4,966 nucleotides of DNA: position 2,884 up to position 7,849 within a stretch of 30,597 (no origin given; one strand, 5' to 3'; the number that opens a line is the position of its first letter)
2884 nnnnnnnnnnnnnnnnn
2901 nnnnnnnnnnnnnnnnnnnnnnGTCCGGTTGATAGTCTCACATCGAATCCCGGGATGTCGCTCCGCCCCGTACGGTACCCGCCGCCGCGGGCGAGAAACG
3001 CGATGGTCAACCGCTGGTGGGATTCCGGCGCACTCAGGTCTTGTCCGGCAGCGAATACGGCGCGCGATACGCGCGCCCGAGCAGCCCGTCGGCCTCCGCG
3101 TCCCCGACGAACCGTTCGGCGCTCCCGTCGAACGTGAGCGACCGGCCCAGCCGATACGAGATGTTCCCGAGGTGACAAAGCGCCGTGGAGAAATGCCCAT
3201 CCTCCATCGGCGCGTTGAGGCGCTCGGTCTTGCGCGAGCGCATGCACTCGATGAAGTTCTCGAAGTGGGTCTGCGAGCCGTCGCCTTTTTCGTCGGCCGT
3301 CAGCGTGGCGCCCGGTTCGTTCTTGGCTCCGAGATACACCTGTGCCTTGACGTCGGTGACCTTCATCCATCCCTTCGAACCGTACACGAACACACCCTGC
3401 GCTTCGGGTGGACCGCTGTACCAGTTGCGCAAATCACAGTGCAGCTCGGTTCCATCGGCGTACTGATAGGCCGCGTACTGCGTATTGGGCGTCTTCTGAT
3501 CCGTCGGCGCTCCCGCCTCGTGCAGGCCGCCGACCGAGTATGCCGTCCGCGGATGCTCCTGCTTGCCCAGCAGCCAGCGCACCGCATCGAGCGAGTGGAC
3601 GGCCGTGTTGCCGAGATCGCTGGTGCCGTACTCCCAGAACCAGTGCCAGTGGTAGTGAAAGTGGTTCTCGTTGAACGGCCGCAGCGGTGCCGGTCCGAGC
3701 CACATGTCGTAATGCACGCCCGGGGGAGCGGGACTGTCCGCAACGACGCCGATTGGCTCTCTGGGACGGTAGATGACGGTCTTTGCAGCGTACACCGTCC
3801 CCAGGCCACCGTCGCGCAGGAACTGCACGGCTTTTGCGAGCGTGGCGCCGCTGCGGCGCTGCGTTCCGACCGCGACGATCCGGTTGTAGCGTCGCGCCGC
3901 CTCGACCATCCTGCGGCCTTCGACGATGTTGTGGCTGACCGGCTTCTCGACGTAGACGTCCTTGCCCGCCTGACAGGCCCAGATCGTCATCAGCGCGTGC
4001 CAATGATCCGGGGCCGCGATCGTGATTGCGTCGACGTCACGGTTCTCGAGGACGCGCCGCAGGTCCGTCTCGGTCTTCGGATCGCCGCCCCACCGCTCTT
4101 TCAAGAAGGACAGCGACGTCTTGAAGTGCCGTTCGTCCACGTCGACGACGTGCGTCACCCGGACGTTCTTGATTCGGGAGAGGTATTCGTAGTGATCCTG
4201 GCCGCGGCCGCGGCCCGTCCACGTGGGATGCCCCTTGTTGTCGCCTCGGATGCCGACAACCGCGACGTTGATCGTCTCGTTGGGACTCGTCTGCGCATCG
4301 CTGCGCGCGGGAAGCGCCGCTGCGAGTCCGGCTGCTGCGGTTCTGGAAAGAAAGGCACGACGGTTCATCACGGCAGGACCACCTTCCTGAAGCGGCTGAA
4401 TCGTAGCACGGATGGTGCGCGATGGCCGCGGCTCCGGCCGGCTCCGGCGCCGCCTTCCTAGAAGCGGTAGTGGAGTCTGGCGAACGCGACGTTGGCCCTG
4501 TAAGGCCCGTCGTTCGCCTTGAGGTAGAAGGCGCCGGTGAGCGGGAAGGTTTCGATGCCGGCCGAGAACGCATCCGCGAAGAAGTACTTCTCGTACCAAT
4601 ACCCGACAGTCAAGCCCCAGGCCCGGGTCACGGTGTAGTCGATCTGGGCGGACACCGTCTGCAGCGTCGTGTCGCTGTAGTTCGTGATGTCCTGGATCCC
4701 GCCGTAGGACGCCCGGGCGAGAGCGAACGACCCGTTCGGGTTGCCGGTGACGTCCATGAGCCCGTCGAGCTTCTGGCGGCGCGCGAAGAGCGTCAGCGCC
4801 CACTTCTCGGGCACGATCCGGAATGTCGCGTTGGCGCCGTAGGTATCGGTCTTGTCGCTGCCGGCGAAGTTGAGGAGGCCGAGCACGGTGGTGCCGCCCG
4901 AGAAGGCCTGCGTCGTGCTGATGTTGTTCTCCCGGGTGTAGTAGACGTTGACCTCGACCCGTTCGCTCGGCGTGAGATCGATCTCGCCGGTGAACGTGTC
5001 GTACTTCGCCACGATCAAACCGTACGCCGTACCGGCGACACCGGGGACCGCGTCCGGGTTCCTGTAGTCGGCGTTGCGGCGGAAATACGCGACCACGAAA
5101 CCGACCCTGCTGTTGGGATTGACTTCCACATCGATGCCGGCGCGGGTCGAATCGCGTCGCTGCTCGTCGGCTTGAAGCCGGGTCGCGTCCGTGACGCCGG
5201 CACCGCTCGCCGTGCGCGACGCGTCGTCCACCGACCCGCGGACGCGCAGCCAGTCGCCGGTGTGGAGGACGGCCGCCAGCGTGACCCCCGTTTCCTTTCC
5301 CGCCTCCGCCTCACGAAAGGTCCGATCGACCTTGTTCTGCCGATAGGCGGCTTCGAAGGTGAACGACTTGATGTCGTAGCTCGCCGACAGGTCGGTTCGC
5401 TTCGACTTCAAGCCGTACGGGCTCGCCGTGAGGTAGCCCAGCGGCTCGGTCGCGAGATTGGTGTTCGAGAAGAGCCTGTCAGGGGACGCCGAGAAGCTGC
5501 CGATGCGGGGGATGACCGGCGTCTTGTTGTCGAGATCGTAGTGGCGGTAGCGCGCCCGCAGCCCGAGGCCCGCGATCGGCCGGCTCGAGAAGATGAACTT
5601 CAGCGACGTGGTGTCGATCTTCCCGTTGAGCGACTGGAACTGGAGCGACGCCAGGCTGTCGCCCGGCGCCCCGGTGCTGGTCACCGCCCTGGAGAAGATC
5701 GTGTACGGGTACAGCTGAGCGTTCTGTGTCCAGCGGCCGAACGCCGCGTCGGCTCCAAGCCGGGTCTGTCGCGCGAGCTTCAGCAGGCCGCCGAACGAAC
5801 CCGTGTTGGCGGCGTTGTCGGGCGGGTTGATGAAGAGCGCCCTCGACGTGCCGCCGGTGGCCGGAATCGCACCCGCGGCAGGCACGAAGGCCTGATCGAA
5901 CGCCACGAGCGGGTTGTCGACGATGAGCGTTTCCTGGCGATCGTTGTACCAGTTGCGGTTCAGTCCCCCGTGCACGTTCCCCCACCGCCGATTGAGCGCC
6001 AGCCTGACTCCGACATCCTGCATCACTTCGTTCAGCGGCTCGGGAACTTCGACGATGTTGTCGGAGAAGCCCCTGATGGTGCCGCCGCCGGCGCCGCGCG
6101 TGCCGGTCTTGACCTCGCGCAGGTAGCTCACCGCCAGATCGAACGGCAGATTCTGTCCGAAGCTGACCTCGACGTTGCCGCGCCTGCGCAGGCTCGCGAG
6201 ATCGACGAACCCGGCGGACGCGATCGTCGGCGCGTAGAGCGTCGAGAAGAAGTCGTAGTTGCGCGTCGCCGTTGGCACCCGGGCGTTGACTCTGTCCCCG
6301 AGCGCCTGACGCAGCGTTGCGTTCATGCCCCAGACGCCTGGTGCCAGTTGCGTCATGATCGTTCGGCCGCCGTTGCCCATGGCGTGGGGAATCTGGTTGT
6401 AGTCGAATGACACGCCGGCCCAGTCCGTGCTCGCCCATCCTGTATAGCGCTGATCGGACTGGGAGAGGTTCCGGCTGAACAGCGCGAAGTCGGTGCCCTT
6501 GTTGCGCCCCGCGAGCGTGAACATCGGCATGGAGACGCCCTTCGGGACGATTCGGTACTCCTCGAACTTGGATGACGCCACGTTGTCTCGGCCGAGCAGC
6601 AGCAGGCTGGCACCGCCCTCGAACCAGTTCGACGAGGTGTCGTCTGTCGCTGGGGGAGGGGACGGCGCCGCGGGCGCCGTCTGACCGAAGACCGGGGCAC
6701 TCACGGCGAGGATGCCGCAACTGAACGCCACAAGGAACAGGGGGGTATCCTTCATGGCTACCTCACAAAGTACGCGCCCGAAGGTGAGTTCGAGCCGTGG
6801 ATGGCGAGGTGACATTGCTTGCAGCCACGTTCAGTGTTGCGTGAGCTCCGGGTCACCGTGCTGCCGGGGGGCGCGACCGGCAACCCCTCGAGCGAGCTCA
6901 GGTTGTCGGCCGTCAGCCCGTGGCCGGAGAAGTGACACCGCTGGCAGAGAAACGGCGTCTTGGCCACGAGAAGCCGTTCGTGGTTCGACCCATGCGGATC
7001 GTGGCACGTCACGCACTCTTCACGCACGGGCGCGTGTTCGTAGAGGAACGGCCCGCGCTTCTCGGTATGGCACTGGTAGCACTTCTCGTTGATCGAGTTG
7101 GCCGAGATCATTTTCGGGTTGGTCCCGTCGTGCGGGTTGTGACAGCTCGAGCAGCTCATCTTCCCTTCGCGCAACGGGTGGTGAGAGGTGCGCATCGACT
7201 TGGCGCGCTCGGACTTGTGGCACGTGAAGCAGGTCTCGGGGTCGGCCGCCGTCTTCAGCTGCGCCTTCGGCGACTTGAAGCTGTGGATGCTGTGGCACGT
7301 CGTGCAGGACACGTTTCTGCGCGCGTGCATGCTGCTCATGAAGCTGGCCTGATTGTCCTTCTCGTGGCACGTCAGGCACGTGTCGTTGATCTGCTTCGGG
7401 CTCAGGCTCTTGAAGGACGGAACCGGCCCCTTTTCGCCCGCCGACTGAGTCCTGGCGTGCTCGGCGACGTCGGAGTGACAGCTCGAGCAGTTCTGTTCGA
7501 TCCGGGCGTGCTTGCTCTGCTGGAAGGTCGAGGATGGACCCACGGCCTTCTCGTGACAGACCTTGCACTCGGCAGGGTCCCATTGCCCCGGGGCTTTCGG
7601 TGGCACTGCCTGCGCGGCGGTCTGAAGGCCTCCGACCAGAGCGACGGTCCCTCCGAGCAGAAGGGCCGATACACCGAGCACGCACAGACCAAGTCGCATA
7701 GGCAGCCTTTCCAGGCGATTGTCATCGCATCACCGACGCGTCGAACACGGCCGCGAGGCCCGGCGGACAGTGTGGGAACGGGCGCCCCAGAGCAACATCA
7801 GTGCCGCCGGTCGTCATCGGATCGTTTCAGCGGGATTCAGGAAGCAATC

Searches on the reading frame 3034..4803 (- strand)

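Call 9: search_protein_families(library=pfam, proteins=[window:3034-4803:-])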
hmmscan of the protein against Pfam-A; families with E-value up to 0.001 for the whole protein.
window:3034-4803:- (589 aa): 4 families
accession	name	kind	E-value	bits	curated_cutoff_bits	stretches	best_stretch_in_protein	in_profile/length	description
PF19051.5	GFO_IDH_MocA_C2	-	1.7e-27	97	23.3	1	357-584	46-253/254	Oxidoreductase family, C-terminal alpha/beta domain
PF01408.29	GFO_IDH_MocA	-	1.7e-14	55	24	1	197-313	9-119/120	Oxidoreductase family, NAD-binding Rossmann fold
PF22725.1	GFO_IDH_MocA_C3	-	1.3e-07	32.1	27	1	383-480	32-123/124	GFO/IDH/MocA C-terminal domain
PF02894.22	GFO_IDH_MocA_C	-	0.00053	20.3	22.9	0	381-486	30-133/218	Oxidoreductase family, C-terminal alpha/beta domain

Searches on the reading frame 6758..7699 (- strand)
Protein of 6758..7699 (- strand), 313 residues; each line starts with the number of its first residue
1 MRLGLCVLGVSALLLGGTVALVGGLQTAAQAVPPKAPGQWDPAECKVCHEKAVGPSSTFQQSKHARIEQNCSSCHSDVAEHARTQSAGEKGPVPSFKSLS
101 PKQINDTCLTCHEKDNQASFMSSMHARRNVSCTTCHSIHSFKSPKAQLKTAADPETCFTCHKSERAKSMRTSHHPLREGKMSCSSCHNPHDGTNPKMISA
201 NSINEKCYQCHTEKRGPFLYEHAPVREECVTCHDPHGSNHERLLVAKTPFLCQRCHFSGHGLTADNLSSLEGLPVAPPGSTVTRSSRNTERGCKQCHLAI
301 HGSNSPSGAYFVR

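Call 9: search_protein_families(library=pfam, proteins=[window:6758-7699:-])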
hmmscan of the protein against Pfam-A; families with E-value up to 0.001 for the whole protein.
window:6758-7699:- (313 aa): 5 families
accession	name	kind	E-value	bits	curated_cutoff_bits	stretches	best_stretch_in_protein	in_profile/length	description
PF09699.15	Paired_CXXCH_1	-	2.8e-35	120.2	20.6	3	222-256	1-36/41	Doubled CXXCH motif (Paired_CXXCH_1)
PF14522.11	Cytochrome_C7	-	1.1e-12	48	24.8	1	58-137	2-67/67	Cytochrome c7 and related cytochrome c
PF14537.11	Cytochrom_c3_2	-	8.5e-12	45.8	25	1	124-212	1-79/79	Cytochrome c3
PF22113.1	Mtrc-MtrF_II-IV_dom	-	8.5e-10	38.9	30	1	42-121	81-172/176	Outer membrane cytochrome MtrC/MtrF-like, domains II/IV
PF22678.1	Cytochrom_c_NrfB-like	-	9.9e-08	32.8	27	1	71-148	1-77/89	Cytochrome c-type protein NrfB-like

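Call 19: search_protein_families(library=ncbifam, proteins=[window:6758-7699:-], max_evalue=0.01)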
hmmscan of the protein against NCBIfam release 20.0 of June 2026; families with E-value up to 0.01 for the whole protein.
window:6758-7699:- (313 aa): 11 families
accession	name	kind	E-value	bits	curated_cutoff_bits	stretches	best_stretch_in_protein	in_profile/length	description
TIGR03508.1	decahem_SO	subfamily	6.1e-70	235.6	192.2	1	44-306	4-257/258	DmsE family decaheme c-type cytochrome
NF041028.1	decahem_GSU2203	exception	7.1e-65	219.3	325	1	43-308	37-306/317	GSU2203 family decaheme c-type cytochrome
TIGR01905.1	paired_CXXCH_1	subfamily_domain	6.3e-26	90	25.2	3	222-258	1-38/41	doubled CXXCH domain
TIGR03507.1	decahem_SO1788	subfamily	7.1e-10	38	209.3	2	41-125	242-316/672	OmcA/MtrC family decaheme c-type cytochrome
NF008659.0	PRK11659.1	equivalog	3.4e-08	33.4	184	2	43-169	47-175/188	cytochrome c nitrite reductase pentaheme subunit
TIGR03153.1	cytochr_NrfH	equivalog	3.9e-08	33.4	134.2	0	97-137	94-134/138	cytochrome c nitrite reductase small subunit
NF049875.1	NetB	exception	5e-07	29.7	380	1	43-166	73-200/211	Nrf-like electron transfer protein NetB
NF045713.1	CxxCH_16_HmcA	equivalog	2.1e-06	26.6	400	1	177-258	171-254/541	sulfate respiration complex hexadecaheme cytochrome HmcA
TIGR03146.1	cyt_nit_nrfB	equivalog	9.2e-06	26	166.6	2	44-148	13-128/145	cytochrome c nitrite reductase pentaheme subunit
NF047727.1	4hemeCytCCctA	equivalog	0.00019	21.5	180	0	154-215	57-108/109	tetraheme c-type cytochrome CctA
NF040967.1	cytc_ExtN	equivalog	0.0088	14.9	200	0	153-216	20-74/415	selenite/tellurite reduction operon c-type cytochrome ExtN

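Call 27: find_related_loci(query=window:6758-7699:-, collection=metagenome_contigs, flank=3000)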
Query window:6758-7699:- (313 aa) in metagenome_contigs; peptide patterns used: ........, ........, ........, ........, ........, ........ (x = any residue, [..] = any of these).
58 stretches matched a pattern; 9 encode a relative of the query (tblastn E <= 1e-3); 9 distinct loci.
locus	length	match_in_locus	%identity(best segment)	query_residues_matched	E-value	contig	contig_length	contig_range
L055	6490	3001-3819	72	40-313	5e-138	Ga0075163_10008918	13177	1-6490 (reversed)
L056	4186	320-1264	58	1-313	2e-127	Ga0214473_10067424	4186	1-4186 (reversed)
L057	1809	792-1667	63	27-313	1e-133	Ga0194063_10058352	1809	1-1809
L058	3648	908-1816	56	11-313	3e-102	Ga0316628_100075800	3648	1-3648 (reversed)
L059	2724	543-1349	57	42-313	1e-98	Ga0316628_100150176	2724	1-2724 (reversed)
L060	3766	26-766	58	66-313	1e-93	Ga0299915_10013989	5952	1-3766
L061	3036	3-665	64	95-313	3e-92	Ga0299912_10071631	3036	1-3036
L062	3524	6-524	68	142-313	3e-73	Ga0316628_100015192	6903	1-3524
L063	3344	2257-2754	28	45-237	2e-5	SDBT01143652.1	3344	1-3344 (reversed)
